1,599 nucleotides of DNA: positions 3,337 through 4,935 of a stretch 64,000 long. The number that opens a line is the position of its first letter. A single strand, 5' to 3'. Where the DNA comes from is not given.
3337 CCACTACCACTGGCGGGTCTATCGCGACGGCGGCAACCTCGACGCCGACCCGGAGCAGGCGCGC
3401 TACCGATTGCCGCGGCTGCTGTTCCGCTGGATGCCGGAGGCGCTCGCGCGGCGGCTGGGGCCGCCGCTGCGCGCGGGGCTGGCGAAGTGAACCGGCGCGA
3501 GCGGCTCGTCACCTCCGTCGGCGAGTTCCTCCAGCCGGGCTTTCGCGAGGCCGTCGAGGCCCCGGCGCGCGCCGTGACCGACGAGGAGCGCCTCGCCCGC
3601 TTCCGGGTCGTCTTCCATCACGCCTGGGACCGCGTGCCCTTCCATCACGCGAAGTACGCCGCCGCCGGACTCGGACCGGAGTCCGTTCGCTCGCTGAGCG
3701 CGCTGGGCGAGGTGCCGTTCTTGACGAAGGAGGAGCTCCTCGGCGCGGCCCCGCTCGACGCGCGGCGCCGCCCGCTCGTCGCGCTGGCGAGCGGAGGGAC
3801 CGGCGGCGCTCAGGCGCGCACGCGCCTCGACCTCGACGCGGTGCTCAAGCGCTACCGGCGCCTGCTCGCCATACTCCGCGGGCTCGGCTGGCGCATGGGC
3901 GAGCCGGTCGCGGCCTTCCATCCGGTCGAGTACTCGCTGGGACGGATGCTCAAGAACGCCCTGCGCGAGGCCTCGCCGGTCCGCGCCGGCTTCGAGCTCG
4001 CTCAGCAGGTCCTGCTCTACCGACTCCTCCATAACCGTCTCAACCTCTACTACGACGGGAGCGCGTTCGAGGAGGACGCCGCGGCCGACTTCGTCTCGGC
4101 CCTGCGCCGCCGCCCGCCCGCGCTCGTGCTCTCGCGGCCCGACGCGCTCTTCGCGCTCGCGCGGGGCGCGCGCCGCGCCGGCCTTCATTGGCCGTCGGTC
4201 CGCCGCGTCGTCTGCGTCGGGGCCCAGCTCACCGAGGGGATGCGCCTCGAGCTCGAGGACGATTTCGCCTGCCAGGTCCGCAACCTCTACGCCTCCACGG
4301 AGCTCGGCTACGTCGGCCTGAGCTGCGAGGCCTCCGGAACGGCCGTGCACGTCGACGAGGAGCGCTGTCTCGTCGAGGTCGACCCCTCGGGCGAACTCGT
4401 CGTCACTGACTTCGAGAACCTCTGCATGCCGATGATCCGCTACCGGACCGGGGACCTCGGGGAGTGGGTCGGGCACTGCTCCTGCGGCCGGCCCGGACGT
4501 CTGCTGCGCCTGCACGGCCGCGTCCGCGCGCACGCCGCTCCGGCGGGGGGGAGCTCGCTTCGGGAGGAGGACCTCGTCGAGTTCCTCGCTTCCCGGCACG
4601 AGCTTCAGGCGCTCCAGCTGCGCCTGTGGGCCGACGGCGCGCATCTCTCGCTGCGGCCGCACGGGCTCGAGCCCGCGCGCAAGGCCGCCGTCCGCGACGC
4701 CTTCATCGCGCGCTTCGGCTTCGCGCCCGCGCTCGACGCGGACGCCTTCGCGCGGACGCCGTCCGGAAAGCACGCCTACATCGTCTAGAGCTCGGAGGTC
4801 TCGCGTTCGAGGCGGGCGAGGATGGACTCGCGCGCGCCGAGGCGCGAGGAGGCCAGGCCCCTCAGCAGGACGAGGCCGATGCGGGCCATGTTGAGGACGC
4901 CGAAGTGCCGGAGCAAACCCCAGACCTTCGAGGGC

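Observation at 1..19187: Extreme radical-SAM density: nine CxxxCxxC clusters in eight of about 18 genes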

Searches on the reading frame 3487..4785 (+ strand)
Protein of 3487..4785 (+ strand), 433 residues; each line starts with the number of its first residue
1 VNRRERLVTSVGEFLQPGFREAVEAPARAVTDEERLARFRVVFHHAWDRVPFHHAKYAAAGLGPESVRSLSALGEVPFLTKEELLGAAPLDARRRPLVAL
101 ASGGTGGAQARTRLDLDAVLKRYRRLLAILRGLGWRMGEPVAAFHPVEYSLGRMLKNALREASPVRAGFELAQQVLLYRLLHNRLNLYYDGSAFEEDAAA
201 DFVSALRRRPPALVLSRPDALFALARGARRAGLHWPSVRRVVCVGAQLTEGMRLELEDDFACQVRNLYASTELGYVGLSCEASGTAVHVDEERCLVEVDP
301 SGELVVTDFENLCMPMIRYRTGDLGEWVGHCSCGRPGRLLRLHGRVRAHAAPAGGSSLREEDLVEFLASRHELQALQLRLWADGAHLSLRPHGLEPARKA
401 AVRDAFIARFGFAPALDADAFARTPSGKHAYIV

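Call 7: search_protein_families(library=pfam, proteins=[window:3487-4785:+], max_evalue=0.01)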
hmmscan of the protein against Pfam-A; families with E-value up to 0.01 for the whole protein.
window:3487-4785:+ (433 aa): 1 family
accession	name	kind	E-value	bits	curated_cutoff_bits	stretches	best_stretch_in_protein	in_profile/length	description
PF00501.34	AMP-binding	-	0.00013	21.3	29.9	1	188-279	236-329/384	AMP-binding enzyme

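Call 9: search_protein_families(library=ncbifam, proteins=[window:3487-4785:+], max_evalue=0.001)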
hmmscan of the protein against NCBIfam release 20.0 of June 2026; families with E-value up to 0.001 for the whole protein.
window:3487-4785:+ (433 aa): 7 families
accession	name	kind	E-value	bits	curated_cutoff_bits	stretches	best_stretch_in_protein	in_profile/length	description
NF045666.1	DVU1553_fam_AMP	equivalog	5e-26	91.6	300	1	25-345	17-330/331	DVU_1553 family AMP-dependent CoA ligase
NF041878.1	paak_haloarch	equivalog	7e-15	54.5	700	2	224-336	186-314/427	phenylacetate--CoA ligase PaaK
TIGR02155.1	PA_CoA_ligase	equivalog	1e-12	47.3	646.3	2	36-94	13-71/422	phenylacetate--CoA ligase PaaK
NF053551.1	FlxY_rubin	equivalog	1.5e-12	47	520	1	213-377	171-353/424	flexirubin biosynthesis putative acyl-CoA ligase FlxY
TIGR02304.1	aden_form_hyp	equivalog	1.6e-08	34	251.9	1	201-345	178-325/430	F390 synthetase-related protein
TIGR03335.1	F390_ftsA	equivalog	4e-05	22.5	458.7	0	221-302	187-269/445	coenzyme F390 synthetase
NF041217.1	BagE_FevW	exception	5.5e-05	22.3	800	1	213-348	166-313/424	bagremycin/ferroverdin synthetase BagE/FevW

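Call 52: find_homologous_proteins(query=window:3487-4785:+, max_evalue=1e-10)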
Query window:3487-4785:+ (433 aa): 14 proteins with E <= 1e-10 among 8000 candidates.
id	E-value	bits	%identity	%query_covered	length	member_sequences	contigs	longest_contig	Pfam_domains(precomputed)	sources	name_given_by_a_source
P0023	3.1e-285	964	100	100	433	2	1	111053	-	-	-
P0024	1.7e-90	322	42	100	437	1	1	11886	-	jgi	-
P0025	1.7e-89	319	41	100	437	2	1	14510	-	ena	-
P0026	5.8e-75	271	37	100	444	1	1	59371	-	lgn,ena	-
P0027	7.9e-68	248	42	84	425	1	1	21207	PF00501.35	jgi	jgi:hypothetical protein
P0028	2.2e-59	220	37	100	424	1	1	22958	-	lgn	-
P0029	2.5e-59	220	44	65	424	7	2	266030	-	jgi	-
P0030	9.7e-59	218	37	96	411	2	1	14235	-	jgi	jgi:phenylacetate-coenzyme A ligase PaaK-like adenylate-forming protein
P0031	7.5e-54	202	37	100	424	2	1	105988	PF00501.35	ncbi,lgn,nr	ncbi:MAG: hypothetical protein HY952_11330 [Elusimicrobia bacterium]|nr:hypothetical protein [Elusim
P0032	1.2e-15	76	32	58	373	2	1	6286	PF27533.1,PF00501.35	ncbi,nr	ncbi:MAG: phenylacetate--CoA ligase family protein, partial [Planctomycetes bacterium]|nr:phenylacet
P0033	5.1e-13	67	31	67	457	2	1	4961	PF27533.1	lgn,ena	-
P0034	5.9e-12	64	39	24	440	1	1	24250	PF00501.35,PF14535.13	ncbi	-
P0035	3.5e-11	61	32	31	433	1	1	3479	PF00501.35,PF14535.13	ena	-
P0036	5.8e-11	60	33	30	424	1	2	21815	PF04443.18,PF00501.35,PF14535.13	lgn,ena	-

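Call 53: find_encoding_contigs(protein=P0026, flank=10000, max_places=1)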
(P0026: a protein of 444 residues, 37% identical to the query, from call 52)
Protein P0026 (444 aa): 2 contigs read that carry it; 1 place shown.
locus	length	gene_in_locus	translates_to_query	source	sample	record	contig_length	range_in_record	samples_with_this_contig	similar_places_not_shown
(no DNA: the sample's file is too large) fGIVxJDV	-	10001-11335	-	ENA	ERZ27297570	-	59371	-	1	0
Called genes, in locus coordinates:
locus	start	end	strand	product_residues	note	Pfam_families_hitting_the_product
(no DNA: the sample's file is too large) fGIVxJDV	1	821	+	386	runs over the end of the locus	PF13439:Glyco_transf_4 (weak), PF00534:Glycos_transf_1, PF13692:Glyco_trans_1_4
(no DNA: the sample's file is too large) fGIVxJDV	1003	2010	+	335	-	PF01073:3Beta_HSD, PF01370:Epimerase, PF02719:Polysacc_synt_2, PF04321:RmlD_sub_bind, PF05368:NmrA, PF13460:NAD_binding_10, PF16363:GDP_Man_Dehyd, PF07993:NAD_binding_4, +1 more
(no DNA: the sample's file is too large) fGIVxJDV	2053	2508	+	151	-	PF04055:Radical_SAM (weak)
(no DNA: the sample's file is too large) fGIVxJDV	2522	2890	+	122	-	-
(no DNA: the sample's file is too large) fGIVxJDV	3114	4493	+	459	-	PF02310:B12-binding, PF04055:Radical_SAM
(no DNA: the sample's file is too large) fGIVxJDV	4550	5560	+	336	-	PF04055:Radical_SAM, PF13353:Fer4_12 (weak)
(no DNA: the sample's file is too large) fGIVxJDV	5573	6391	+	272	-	PF06508:QueC (faint), PF24167:DUF7411 (weak)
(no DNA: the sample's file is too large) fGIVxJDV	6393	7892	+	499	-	PF02310:B12-binding, PF04055:Radical_SAM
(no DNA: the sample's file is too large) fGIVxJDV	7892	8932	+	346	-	PF04055:Radical_SAM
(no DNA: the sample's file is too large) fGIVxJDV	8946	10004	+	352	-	PF13480:Acetyltransf_6 (weak)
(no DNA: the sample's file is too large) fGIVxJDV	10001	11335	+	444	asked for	-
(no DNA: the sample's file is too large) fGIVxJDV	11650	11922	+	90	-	-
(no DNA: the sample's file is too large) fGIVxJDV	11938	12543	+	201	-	PF08003:Methyltransf_9 (weak), PF08241:Methyltransf_11, PF08242:Methyltransf_12, PF13489:Methyltransf_23, PF13649:Methyltransf_25 (weak), PF13847:Methyltransf_31 (weak)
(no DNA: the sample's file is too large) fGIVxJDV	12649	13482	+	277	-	PF01522:Polysacc_deac_1, PF10096:DUF2334 (weak), PF11959:DUF3473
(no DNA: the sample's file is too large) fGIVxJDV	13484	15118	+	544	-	-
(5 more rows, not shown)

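Call 54: find_encoding_contigs(protein=P0031, flank=10000, max_places=1)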
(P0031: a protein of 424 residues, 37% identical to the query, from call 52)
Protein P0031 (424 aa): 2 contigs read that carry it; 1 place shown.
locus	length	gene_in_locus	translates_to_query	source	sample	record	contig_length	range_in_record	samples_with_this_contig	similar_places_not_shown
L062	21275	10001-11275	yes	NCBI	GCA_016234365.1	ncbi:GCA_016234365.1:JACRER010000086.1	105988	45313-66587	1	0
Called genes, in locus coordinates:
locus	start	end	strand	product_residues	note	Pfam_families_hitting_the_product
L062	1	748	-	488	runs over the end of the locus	PF02310:B12-binding, PF04055:Radical_SAM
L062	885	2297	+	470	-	PF02310:B12-binding, PF04055:Radical_SAM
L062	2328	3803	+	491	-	PF02310:B12-binding, PF04055:Radical_SAM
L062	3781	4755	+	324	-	PF04055:Radical_SAM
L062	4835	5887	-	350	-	PF04055:Radical_SAM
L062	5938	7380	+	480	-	PF02310:B12-binding, PF04055:Radical_SAM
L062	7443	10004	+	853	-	PF02310:B12-binding, PF04055:Radical_SAM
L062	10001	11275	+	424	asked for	PF00501:AMP-binding (weak)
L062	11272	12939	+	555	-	-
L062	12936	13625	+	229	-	PF08003:Methyltransf_9, PF13489:Methyltransf_23, PF00891:Methyltransf_2 (weak), PF13847:Methyltransf_31, PF08241:Methyltransf_11, PF08242:Methyltransf_12, PF13649:Methyltransf_25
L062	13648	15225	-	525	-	PF07676:PD40 (faint), PF26550:Tricorn_2nd (faint), PF26549:Tricorn_N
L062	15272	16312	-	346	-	PF13480:Acetyltransf_6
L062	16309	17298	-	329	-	PF01073:3Beta_HSD, PF01370:Epimerase, PF04321:RmlD_sub_bind, PF05368:NmrA, PF07993:NAD_binding_4 (faint), PF13460:NAD_binding_10, PF16363:GDP_Man_Dehyd (weak)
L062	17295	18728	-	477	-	PF02310:B12-binding, PF04055:Radical_SAM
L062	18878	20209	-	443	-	PF00890:FAD_binding_2 (weak), PF01266:DAO (weak), PF01593:Amino_oxidase, PF12831:FAD_oxidored (weak), PF13450:NAD_binding_8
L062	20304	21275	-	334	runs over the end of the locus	PF02729:OTCace_N, PF00185:OTCace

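Call 55: find_encoding_contigs(protein=P0029, flank=10000, max_places=1)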
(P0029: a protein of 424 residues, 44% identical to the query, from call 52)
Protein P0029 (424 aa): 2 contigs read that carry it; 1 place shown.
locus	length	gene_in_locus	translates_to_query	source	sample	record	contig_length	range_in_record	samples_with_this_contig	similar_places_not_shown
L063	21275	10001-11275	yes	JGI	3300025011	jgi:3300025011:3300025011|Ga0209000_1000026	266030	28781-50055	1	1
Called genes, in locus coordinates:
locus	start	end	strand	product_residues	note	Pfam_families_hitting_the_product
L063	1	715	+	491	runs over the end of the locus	PF02310:B12-binding, PF04055:Radical_SAM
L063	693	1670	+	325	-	PF04055:Radical_SAM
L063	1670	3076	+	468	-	PF02310:B12-binding, PF04055:Radical_SAM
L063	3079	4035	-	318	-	PF04055:Radical_SAM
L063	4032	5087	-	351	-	PF04055:Radical_SAM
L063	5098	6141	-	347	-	PF04055:Radical_SAM, PF13353:Fer4_12 (weak)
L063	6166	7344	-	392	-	PF01136:Peptidase_U32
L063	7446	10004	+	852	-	PF02310:B12-binding, PF04055:Radical_SAM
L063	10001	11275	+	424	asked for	-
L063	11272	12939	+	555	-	-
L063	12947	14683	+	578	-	PF04055:Radical_SAM, PF13186:SPASM (weak), PF13489:Methyltransf_23, PF13649:Methyltransf_25, PF13847:Methyltransf_31, PF08241:Methyltransf_11, PF08242:Methyltransf_12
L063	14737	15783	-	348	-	PF13480:Acetyltransf_6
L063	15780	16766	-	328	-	PF01073:3Beta_HSD, PF01370:Epimerase, PF04321:RmlD_sub_bind, PF05368:NmrA, PF13460:NAD_binding_10, PF16363:GDP_Man_Dehyd, PF07993:NAD_binding_4 (weak)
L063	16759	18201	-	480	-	PF02310:B12-binding, PF04055:Radical_SAM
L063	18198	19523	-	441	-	PF01593:Amino_oxidase, PF13450:NAD_binding_8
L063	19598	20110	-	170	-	-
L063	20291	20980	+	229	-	PF05908:Gamma_PGA_hydro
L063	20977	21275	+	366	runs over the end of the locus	PF00696:AA_kinase (faint)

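Call 65: find_encoding_contigs(protein=P0025, flank=10000, max_places=1)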
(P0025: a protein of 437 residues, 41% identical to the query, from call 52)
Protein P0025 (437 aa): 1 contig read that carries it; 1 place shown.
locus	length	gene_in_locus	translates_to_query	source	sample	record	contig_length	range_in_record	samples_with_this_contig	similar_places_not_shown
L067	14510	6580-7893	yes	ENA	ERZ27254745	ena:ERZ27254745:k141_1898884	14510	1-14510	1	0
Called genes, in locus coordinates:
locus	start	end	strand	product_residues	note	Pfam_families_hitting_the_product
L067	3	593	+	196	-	?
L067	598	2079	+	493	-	PF02310:B12-binding, PF04055:Radical_SAM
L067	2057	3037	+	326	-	PF04055:Radical_SAM, PF13186:SPASM (weak)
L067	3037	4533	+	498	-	PF02310:B12-binding, PF04055:Radical_SAM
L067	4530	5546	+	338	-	PF04055:Radical_SAM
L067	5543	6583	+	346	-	PF13480:Acetyltransf_6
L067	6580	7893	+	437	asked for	-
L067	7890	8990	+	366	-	-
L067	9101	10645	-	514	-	PF09699:Paired_CXXCH_1 (faint), PF14522:Cytochrome_C7 (faint), PF13435:Cytochrome_C554 (weak), PF13447:Multi-haem_cyto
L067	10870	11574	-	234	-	PF00891:Methyltransf_2 (weak), PF13489:Methyltransf_23, PF01209:Ubie_methyltran, PF08241:Methyltransf_11, PF08242:Methyltransf_12, PF13649:Methyltransf_25, PF13847:Methyltransf_31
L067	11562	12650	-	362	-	PF04055:Radical_SAM, PF13186:SPASM (weak)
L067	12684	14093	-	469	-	PF02310:B12-binding, PF04055:Radical_SAM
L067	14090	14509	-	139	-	?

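Call 68: search_protein_families(library=padloc, proteins=[window:3487-4785:+], max_evalue=0.001)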
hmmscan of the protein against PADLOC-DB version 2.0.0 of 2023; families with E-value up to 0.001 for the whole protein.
window:3487-4785:+ (433 aa): 0 families

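Call 80: search_protein_families(library=ncbifam, proteins=[L062:16312-17298:-, L062:11272-12936:+, L062:18881-20209:-, L067:7890-8987:+, L063:6169-7344:-], max_evalue=0.00001)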
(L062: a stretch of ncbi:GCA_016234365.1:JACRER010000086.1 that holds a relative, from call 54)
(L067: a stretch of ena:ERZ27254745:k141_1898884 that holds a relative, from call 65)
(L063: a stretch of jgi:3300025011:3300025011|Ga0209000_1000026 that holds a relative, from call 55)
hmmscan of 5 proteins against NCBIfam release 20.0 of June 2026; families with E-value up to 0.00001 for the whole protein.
L062:16312-17298:- (329 aa): 13 families
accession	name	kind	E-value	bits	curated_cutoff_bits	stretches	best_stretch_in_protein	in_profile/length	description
TIGR03466.1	HpnA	hypoth_equivalog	4.7e-22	78.3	367.65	1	4-269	2-267/327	hopanoid-associated sugar epimerase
TIGR01214.1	rmlD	equivalog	9.5e-18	64.3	224.05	1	4-277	1-255/285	dTDP-4-dehydrorhamnose reductase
NF042422.1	oxyalk_red_OleD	equivalog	1.5e-13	50.8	580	1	4-219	2-215/329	2-alkyl-3-oxoalkanoate reductase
NF042423.1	oxyalk_red_Shew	equivalog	7.7e-12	44.9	580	1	4-180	10-181/331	2-alkyl-3-oxoalkanoate reductase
TIGR04180.1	EDH_00030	hypoth_equivalog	1.1e-11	44.3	475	1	5-175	1-177/297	NAD-dependent 4,6-dehydratase LegB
NF052578.1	StrlDmthSdmBMthl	equivalog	1.4e-11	44.8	600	1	5-175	3-171/328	sterol demethylase protein SdmB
NF004520.0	PRK05865.1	equivalog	1.7e-10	39.5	1509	1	4-188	2-143/854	sugar epimerase family protein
TIGR01746.1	Thioester-redct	subfamily_domain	4.2e-10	39.4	213.35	0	4-37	1-36/371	thioester reductase domain-containing protein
NF005539.0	PRK07201.1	equivalog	3.3e-09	36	549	1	5-175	3-179/657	SDR family oxidoreductase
TIGR01179.1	galE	equivalog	1.5e-08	33.8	262.3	1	4-153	1-156/332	UDP-glucose 4-epimerase GalE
TIGR01777.1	yfcH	hypoth_equivalog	2.8e-08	33.7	207.35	0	5-43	1-39/292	TIGR01777 family oxidoreductase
NF058621.1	DiazavRedAvaA7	equivalog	7.1e-08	32.4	400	1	4-121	2-115/304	3-diazoavenalumate denitrifying reductase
NF043036.1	ErythonDh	equivalog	3.6e-07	29.7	325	1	4-151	2-158/321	D-erythronate dehydrogenase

L062:11272-12936:+ (555 aa): 0 families

L062:18881-20209:- (443 aa): 14 families
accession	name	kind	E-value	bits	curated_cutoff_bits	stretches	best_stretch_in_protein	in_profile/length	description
NF005548.0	PRK07208.1-4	equivalog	3.8e-59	200.6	389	1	6-433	5-449/488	hypothetical protein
NF005547.0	PRK07208.1-3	equivalog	4.2e-58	197.2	380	1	2-434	2-441/465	hypothetical protein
NF005545.0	PRK07208.1-1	equivalog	6.3e-52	176.6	451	1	1-427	4-454/504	hypothetical protein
NF005546.0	PRK07208.1-2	equivalog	6.7e-41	140.4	418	2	123-436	161-504/527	hypothetical protein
NF005549.0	PRK07208.1-5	equivalog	1e-26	93.5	587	2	293-435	368-512/534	hypothetical protein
NF005560.0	PRK07233.1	equivalog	6.2e-20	71.4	252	1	7-409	3-402/435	hypothetical protein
TIGR03467.1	HpnE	equivalog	1.3e-14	54.4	283.05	1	7-81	1-77/430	hydroxysqualene dehydroxylase HpnE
TIGR02734.1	crtI_fam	subfamily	3e-08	32.8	238.1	1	7-56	1-50/504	phytoene desaturase family protein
NF008841.0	PRK11883.1-1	equivalog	9.1e-08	31.4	517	1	6-106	5-109/453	protoporphyrinogen oxidase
TIGR02733.1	desat_CrtD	equivalog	1.4e-07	30.6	549.7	1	6-57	3-54/492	C-3',4' desaturase CrtD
NF006130.0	PRK08274.1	equivalog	3.6e-07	29.3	369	1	2-76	3-78/467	FAD-dependent tricarballylate dehydrogenase TcuA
NF045637.1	carotdesatCrtDProt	equivalog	1.2e-06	27.3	580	1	7-55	1-49/485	1-hydroxycarotenoid 3,4-desaturase CrtD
NF058655.1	CrtID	equivalog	2.9e-06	26.4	640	1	7-57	1-51/478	bifunctional phytoene desaturase/3,4-desaturase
TIGR02485.1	CobZ_N-term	equivalog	9.2e-06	24.7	372.55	0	5-77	2-75/437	FAD-dependent tricarballylate dehydrogenase TcuA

L067:7890-8987:+ (366 aa): 0 families

L063:6169-7344:- (392 aa): 0 families
